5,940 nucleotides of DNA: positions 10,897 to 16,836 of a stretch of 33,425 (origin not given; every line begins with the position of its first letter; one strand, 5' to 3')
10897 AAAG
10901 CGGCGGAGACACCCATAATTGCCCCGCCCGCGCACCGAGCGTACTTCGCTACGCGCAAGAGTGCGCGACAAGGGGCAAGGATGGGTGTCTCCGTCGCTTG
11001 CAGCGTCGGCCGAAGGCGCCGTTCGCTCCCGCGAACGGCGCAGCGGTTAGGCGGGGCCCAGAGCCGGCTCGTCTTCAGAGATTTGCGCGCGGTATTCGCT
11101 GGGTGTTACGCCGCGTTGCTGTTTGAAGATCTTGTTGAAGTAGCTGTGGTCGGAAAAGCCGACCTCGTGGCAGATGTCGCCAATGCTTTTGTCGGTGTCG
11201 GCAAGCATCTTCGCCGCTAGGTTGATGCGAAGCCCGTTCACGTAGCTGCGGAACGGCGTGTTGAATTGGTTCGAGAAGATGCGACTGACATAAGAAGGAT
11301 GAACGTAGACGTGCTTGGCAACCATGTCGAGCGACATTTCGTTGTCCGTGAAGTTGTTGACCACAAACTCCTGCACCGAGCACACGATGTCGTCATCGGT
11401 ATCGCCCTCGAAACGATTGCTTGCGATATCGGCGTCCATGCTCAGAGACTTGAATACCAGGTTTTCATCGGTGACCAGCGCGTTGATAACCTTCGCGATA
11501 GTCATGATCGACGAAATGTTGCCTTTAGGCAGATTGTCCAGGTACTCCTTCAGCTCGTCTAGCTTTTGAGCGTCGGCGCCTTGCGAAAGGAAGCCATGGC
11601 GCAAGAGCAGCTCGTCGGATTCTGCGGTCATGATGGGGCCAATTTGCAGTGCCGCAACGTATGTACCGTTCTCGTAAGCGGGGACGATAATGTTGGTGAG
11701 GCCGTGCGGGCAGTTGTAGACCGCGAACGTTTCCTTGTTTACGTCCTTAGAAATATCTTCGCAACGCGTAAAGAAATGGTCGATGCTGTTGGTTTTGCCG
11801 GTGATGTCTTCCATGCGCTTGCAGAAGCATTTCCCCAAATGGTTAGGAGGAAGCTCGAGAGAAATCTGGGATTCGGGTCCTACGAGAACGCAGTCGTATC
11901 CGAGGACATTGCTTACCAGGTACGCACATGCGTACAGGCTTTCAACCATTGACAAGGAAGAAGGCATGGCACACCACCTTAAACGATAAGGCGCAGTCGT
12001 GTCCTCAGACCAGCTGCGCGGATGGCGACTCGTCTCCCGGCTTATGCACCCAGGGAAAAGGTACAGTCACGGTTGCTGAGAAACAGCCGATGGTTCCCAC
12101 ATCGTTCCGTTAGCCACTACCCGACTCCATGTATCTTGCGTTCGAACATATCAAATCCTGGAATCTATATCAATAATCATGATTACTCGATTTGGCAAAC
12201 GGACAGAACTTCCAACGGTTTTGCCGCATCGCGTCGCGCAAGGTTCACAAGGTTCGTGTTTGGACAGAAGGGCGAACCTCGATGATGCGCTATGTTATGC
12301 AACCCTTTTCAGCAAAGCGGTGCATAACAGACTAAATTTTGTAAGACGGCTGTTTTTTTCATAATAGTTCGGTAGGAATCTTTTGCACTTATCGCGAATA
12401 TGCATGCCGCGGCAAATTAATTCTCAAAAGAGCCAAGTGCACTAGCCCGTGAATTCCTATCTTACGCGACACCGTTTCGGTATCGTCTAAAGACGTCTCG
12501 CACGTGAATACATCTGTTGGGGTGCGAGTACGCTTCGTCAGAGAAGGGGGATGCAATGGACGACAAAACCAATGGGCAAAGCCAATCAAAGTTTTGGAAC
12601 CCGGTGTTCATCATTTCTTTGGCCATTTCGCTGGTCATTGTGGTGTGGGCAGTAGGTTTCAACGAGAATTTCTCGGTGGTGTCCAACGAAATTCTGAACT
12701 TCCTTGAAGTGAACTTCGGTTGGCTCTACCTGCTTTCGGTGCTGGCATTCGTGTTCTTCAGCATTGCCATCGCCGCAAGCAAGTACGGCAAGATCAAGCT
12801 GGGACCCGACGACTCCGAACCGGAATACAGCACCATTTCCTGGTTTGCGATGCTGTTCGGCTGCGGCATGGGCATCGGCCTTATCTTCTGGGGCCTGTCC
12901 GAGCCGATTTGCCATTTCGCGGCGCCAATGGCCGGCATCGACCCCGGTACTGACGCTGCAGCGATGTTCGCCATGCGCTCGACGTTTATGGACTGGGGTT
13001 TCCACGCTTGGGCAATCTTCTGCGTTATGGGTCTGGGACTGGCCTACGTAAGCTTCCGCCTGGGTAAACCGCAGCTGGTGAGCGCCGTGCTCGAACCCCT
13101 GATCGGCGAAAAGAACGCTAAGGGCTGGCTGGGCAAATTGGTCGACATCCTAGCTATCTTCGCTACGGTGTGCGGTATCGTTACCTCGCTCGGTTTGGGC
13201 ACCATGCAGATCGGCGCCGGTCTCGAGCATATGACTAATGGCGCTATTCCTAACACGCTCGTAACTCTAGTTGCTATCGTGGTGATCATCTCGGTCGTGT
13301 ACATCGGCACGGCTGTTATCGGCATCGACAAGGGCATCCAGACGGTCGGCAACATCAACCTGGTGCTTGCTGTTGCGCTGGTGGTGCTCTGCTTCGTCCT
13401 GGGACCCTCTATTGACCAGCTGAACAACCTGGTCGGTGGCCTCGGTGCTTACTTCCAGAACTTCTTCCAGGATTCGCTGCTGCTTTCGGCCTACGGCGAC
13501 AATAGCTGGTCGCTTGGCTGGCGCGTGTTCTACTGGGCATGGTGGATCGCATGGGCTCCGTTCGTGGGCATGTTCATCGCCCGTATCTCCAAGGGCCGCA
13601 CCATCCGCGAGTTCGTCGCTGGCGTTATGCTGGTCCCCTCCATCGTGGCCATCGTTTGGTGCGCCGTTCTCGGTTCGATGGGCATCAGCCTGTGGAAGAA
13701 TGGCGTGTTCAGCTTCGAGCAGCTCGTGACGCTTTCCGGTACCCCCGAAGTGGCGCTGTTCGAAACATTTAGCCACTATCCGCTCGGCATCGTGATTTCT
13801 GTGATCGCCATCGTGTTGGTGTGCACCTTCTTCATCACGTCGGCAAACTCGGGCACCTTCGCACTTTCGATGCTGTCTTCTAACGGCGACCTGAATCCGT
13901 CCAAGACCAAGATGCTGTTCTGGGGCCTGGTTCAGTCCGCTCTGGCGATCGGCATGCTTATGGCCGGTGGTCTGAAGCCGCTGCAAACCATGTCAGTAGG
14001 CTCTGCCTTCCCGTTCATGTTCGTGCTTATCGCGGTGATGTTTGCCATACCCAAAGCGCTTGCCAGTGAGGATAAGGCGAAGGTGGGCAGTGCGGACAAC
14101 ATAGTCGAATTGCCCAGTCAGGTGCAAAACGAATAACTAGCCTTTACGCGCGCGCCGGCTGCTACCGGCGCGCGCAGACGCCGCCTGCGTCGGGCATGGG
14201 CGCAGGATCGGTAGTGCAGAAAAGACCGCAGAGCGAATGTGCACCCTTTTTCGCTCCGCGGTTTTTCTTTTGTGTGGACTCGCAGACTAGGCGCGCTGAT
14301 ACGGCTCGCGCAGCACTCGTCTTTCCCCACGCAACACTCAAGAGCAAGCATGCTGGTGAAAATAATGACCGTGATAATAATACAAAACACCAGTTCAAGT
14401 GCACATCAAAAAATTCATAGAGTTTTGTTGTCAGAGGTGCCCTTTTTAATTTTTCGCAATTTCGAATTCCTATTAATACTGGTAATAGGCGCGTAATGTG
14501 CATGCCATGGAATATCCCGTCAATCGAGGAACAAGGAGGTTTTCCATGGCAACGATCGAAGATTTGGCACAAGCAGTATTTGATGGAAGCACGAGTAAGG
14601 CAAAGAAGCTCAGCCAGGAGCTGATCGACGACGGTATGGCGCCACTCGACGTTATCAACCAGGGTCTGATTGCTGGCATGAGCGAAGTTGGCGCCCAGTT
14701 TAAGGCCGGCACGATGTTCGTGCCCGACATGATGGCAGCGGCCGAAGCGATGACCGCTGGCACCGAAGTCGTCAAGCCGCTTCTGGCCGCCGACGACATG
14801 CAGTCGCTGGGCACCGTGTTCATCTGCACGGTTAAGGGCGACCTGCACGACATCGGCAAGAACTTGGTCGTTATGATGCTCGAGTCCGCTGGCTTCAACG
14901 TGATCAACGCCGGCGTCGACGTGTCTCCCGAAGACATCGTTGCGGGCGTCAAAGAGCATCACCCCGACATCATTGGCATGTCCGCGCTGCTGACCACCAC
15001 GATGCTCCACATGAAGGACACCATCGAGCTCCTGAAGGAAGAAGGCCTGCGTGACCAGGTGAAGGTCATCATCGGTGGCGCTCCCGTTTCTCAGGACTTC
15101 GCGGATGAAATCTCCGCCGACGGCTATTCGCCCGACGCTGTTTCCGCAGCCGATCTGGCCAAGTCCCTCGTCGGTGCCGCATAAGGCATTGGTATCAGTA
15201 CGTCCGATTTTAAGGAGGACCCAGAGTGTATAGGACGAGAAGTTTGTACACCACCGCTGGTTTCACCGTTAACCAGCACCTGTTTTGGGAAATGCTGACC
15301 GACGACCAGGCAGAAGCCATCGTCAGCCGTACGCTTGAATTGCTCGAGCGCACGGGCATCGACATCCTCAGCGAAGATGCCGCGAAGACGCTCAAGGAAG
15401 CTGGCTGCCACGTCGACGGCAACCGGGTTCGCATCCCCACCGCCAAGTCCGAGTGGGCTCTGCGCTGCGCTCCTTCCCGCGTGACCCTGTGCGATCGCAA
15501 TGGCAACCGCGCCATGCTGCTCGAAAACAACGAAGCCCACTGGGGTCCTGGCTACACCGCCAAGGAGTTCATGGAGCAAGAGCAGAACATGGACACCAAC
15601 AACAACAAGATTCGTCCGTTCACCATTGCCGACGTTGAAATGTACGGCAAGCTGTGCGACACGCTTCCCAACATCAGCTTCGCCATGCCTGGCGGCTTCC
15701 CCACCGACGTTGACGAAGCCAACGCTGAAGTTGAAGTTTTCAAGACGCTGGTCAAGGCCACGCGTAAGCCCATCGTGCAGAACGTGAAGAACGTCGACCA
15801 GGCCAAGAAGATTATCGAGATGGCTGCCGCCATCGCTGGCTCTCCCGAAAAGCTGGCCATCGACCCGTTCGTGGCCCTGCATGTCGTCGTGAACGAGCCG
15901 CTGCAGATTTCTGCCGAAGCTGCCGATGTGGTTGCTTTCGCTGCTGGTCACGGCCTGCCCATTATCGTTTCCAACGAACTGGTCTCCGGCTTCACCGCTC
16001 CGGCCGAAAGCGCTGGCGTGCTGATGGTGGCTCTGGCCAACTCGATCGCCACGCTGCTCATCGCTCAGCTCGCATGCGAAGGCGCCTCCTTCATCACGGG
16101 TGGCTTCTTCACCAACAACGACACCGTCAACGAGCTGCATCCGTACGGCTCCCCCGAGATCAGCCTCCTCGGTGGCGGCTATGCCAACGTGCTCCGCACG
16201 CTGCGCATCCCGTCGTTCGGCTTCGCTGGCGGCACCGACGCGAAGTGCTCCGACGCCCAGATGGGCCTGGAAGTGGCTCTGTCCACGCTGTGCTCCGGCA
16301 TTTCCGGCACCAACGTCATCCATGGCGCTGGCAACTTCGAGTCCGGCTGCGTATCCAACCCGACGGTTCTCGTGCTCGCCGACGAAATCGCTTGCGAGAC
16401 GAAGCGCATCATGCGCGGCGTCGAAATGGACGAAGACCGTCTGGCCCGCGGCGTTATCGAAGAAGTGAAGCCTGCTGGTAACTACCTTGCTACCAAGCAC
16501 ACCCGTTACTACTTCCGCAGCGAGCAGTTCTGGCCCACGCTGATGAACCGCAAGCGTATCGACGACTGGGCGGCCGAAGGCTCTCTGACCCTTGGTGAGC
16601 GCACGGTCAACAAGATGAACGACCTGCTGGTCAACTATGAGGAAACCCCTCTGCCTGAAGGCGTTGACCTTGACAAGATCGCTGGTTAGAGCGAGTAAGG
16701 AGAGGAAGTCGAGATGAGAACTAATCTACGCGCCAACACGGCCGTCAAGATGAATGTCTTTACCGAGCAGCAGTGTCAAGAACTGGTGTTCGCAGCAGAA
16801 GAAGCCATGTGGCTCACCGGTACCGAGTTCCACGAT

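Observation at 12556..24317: Corrinoid-dependent quaternary-amine demethylation genes and a Sec-containing, pyruvoyl-type Grd component B in one co-directional cluster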

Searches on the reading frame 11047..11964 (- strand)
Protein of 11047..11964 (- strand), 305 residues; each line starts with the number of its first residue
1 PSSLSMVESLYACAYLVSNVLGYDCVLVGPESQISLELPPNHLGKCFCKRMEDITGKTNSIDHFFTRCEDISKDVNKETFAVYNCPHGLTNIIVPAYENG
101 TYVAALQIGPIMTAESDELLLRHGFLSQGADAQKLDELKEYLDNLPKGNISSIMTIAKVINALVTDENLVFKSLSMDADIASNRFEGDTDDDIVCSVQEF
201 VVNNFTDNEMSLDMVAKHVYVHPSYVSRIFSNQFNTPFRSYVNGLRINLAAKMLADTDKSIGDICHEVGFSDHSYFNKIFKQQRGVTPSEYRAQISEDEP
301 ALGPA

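Call 5: search_protein_families(library=pfam, proteins=[window:11047-11964:-])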
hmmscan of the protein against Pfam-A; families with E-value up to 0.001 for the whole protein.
window:11047-11964:- (305 aa): 3 families
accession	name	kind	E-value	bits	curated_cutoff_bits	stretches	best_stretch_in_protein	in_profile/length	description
PF12833.13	HTH_18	-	1.5e-22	80.1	33.6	1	216-293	2-79/80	Helix-turn-helix domain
PF00165.29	HTH_AraC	-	1.4e-18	67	26.6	2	255-292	2-41/42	Bacterial regulatory helix-turn-helix proteins, AraC family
PF10114.15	PocR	-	5e-10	39.8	23.9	1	18-162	16-155/162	Sensory domain found in PocR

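Call 7: search_protein_families(library=ncbifam, proteins=[window:11047-11964:-])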
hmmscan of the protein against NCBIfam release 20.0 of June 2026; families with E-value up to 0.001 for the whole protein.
window:11047-11964:- (305 aa): 27 families (the best 25 are shown)
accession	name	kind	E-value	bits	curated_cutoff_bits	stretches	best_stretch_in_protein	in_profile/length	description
NF047788.1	TransRegPocR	equivalog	8.6e-30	104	500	1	47-299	44-295/296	transcriptional regulator PocR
NF007860.0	PRK10572.1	equivalog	6.4e-22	77.7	208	1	167-297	163-287/292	arabinose operon transcriptional regulator AraC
NF047455.1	TF_Staph_AryK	equivalog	8.7e-22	77.2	850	1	186-297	151-261/759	transcriptional regulator AryK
NF007693.0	PRK10371.1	equivalog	2.3e-16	59.9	253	1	194-294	200-299/309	transcriptional regulator MelR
NF033869.1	viru_reg_Rsp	equivalog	9.6e-16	57.4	400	1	191-297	146-251/701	AraC family transcriptional regulator Rsp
TIGR04094.1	adjacent_YSIRK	equivalog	2.3e-15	56.4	200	1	193-292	286-383/383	YSIRK-targeted surface antigen transcriptional regulator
NF052534.1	RzbtTranRegRhrA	equivalog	1.1e-14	54.4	500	1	189-293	204-309/312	rhizobactin biosynthesis transcriptional regulator RhrA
NF007243.0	PRK09685.1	equivalog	2.5e-14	53.4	199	1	185-295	200-302/303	transcriptional regulator FeaR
NF049968.1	QhpR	equivalog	8.3e-14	51.4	250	1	183-292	176-284/284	AraC-like transcriptional regulator QhpR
NF007584.0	PRK10219.1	equivalog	3.6e-12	46.6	174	1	191-294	4-106/107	superoxide response transcriptional regulator SoxS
NF010026.0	PRK13501.1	equivalog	3.5e-11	42.8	363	1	160-295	148-278/290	HTH-type transcriptional activator RhaR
NF010028.0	PRK13503.1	equivalog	5.8e-11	42.3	288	1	161-295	141-273/278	HTH-type transcriptional activator RhaS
NF049932.1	TranspRegBtr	equivalog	7.5e-11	41.2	900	1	72-292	49-263/531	bacillibactin transport transcriptional regulator Btr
NF007633.0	PRK10296.1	equivalog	1.4e-10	41.1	264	1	220-297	200-277/280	transcriptional regulator ChbR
NF050186.1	TransRegGliRPseudo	equivalog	2.4e-09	37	570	1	188-294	231-336/338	AraC family transcriptional regulator GliR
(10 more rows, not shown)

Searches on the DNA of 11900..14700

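Call 80: search_rna_families(source=window, start=11900, end=14700, threshold=evalue, max_evalue=1)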
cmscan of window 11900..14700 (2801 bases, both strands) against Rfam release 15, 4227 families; matches with E-value up to 1: 2.
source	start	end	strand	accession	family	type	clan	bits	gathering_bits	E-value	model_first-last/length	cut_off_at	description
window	14142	14191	-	RF02231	sX12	Gene; sRNA;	-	23.1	106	0.38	1-78/78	no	Xanthomonas sRNA sX12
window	12076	12100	-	RF03449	mir-6827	Gene; miRNA;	-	22.4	80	0.3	1-55/55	no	mir-6827 microRNA precursor family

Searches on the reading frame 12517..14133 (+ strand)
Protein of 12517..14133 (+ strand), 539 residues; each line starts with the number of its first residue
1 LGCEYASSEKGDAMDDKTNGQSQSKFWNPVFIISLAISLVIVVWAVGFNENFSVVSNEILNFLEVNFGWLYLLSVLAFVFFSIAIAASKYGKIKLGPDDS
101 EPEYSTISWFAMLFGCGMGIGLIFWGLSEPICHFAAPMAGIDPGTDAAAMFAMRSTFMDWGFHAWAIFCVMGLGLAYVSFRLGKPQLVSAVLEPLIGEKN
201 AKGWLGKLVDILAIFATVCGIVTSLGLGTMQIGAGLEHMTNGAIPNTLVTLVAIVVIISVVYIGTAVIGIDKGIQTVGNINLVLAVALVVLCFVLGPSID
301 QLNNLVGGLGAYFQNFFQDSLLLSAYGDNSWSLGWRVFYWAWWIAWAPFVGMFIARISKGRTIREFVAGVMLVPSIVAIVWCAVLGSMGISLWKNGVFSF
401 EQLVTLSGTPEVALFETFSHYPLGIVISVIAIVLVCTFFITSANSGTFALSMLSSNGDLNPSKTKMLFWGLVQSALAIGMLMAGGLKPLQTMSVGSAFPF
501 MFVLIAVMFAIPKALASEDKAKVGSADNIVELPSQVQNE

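Call 5: search_protein_families(library=pfam, proteins=[window:12517-14133:+])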
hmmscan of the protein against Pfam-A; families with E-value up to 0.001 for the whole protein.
window:12517-14133:+ (539 aa): 1 family
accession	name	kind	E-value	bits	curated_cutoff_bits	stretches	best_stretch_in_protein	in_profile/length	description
PF02028.23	BCCT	-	3.4e-173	577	27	1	30-517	1-484/485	BCCT, betaine/carnitine/choline family transporter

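Call 7: search_protein_families(library=ncbifam, proteins=[window:12517-14133:+])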
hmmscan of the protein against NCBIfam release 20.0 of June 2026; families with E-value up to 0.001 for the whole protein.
window:12517-14133:+ (539 aa): 5 families
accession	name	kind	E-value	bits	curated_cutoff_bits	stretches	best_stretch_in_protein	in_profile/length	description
NF047988.1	betaine_BCCT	equivalog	1.9e-179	597.3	650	1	30-516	2-482/483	glycine betaine uptake BCCT transporter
TIGR00842.1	bcct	subfamily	2.3e-137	458.4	407.55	1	68-517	1-451/452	BCCT family transporter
NF007399.1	PRK09928.1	subfamily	2.1e-116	389.6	695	1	21-529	6-512/675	choline BCCT transporter BetT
NF002887.1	PRK03356.1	equivalog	6.4e-78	262.6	541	1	24-510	7-491/497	L-carnitine/gamma-butyrobetaine antiporter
NF007412.0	PRK09950.1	equivalog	2e-72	244.5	647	1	29-525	11-505/536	BCCT family transporter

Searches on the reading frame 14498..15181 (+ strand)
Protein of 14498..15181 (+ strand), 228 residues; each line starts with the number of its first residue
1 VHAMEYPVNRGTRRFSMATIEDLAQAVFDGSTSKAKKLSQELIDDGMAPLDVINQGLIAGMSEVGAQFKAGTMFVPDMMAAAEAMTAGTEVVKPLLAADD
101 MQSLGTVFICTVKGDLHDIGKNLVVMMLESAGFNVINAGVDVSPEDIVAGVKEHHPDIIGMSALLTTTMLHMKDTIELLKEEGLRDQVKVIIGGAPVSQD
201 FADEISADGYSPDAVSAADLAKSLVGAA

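Call 5: search_protein_families(library=pfam, proteins=[window:14498-15181:+])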
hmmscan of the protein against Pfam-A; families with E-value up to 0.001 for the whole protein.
window:14498-15181:+ (228 aa): 2 families
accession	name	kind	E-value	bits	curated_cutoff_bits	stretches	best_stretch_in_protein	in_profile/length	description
PF02310.24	B12-binding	-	2.9e-28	98.6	32.1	1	106-217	2-119/121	B12 binding domain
PF02607.22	B12-binding_2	-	1.2e-21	77.1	23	1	20-92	2-73/74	B12 binding domain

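Call 7: search_protein_families(library=ncbifam, proteins=[window:14498-15181:+])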
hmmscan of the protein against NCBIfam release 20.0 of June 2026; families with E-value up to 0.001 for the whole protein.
window:14498-15181:+ (228 aa): 16 families
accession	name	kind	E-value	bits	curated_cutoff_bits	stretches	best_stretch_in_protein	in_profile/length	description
TIGR02370.1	pyl_corrinoid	subfamily_domain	5e-63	212.1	215.3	1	23-216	2-196/197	methyltransferase cognate corrinoid protein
NF047996.1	corrin_MtgC_2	exception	8.8e-63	211.6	370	1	20-225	5-210/212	glycine betaine-specific corrinoid protein MtgC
NF047995.1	corrinoid_MtgC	exception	1.5e-58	197.9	310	1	20-225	5-213/215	glycine betaine-specific corrinoid protein MtgC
NF041607.1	dimeth_corrin_MtbC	equivalog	3.7e-55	186.6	350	1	44-224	21-202/203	dimethylamine corrinoid protein MtbC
TIGR02082.1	metH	equivalog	1.8e-44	151.8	1010.85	1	19-224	646-851/1182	methionine synthase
NF040669.1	MtaC2_Meth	equivalog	5.1e-43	147.3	450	1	20-225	43-246/267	methanol--corrinoid protein MtaC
NF040655.1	MtaC_Meth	equivalog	5.1e-42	143.7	420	1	19-225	35-238/253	methanol--corrinoid protein MtaC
NF007024.0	PRK09490.1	equivalog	4.6e-34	117.4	1497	1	21-219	663-864/1234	methionine synthase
NF002612.0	PRK02261.1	equivalog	2.3e-12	46.6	110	1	106-197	5-95/148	methylaspartate mutase subunit S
TIGR00640.1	acid_CoA_mut_C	subfamily_domain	1.7e-10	41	57.45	1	108-209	6-105/132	methylmalonyl-CoA mutase C-terminal domain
NF052385.1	Lys_5_6_beta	equivalog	9.4e-10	38.6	280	1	132-221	138-230/241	lysine 5,6-aminomutase subunit beta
TIGR01501.1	MthylAspMutase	equivalog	2.8e-08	33.6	135.8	1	106-197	3-93/134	methylaspartate mutase subunit S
NF006944.0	PRK09426.1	equivalog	3.9e-07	28.4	876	1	105-202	590-686/721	methylmalonyl-CoA mutase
NF040743.1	ornith_mutase_E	equivalog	9.5e-07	27.2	800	1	107-210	598-708/730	D-ornithine 4,5-aminomutase subunit OraE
NF052513.1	TransRegCarH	equivalog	2.1e-05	24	400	1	21-207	85-261/274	HTH-type transcriptional repressor CarH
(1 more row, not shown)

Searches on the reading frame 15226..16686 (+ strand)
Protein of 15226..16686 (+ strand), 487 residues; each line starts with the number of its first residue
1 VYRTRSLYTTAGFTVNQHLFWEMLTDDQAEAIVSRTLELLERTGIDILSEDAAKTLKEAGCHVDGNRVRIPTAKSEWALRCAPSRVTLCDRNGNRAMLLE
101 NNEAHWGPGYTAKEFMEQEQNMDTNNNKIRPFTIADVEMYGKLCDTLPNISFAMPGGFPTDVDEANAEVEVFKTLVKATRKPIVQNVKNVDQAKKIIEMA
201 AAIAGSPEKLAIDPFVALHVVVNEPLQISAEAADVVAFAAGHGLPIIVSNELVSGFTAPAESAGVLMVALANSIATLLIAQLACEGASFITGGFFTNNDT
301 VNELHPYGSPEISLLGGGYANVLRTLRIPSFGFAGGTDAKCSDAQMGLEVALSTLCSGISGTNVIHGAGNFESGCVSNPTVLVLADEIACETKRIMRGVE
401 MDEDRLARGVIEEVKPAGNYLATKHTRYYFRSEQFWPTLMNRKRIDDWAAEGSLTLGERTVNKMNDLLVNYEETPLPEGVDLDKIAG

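Call 5: search_protein_families(library=pfam, proteins=[window:15226-16686:+])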
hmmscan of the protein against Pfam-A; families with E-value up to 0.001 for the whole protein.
window:15226-16686:+ (487 aa): 1 family
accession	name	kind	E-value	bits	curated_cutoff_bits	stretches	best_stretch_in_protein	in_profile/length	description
PF06253.16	MTTB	-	1.8e-72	244.4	25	1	14-481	24-485/500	Trimethylamine methyltransferase (MTTB)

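Call 7: search_protein_families(library=ncbifam, proteins=[window:15226-16686:+])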
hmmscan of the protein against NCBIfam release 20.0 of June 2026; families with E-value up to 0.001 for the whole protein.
window:15226-16686:+ (487 aa): 1 family
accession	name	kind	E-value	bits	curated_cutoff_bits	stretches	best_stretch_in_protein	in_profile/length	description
TIGR02369.2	trimeth_pyl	equivalog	3e-93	312.9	525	1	22-481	4-458/469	[trimethylamine--corrinoid protein] Co-methyltransferase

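Call 32: search_solved_structures(query=window:15226-16686:+, max_evalue=0.00001, show_alignments=1)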
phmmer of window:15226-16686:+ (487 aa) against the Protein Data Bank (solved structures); distinct sequences matched with E-value up to 0.00001: 5.
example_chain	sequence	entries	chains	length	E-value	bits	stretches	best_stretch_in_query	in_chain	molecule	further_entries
7xcl_A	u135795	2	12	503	4.4e-50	174.1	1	10-480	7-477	Trimethylamine methyltransferase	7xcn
7xcm_A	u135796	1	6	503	5.2e-50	173.9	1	10-480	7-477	Trimethylamine methyltransferase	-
9yce_A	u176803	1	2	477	4.4e-47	164.3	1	22-481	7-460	Glycine betaine methyltransferase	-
2qne_A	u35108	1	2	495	4.5e-47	164.2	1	21-481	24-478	Putative methyltransferase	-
4yyc_A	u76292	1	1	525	6.9e-33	117.5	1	22-479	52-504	Putative trimethylamine methyltransferase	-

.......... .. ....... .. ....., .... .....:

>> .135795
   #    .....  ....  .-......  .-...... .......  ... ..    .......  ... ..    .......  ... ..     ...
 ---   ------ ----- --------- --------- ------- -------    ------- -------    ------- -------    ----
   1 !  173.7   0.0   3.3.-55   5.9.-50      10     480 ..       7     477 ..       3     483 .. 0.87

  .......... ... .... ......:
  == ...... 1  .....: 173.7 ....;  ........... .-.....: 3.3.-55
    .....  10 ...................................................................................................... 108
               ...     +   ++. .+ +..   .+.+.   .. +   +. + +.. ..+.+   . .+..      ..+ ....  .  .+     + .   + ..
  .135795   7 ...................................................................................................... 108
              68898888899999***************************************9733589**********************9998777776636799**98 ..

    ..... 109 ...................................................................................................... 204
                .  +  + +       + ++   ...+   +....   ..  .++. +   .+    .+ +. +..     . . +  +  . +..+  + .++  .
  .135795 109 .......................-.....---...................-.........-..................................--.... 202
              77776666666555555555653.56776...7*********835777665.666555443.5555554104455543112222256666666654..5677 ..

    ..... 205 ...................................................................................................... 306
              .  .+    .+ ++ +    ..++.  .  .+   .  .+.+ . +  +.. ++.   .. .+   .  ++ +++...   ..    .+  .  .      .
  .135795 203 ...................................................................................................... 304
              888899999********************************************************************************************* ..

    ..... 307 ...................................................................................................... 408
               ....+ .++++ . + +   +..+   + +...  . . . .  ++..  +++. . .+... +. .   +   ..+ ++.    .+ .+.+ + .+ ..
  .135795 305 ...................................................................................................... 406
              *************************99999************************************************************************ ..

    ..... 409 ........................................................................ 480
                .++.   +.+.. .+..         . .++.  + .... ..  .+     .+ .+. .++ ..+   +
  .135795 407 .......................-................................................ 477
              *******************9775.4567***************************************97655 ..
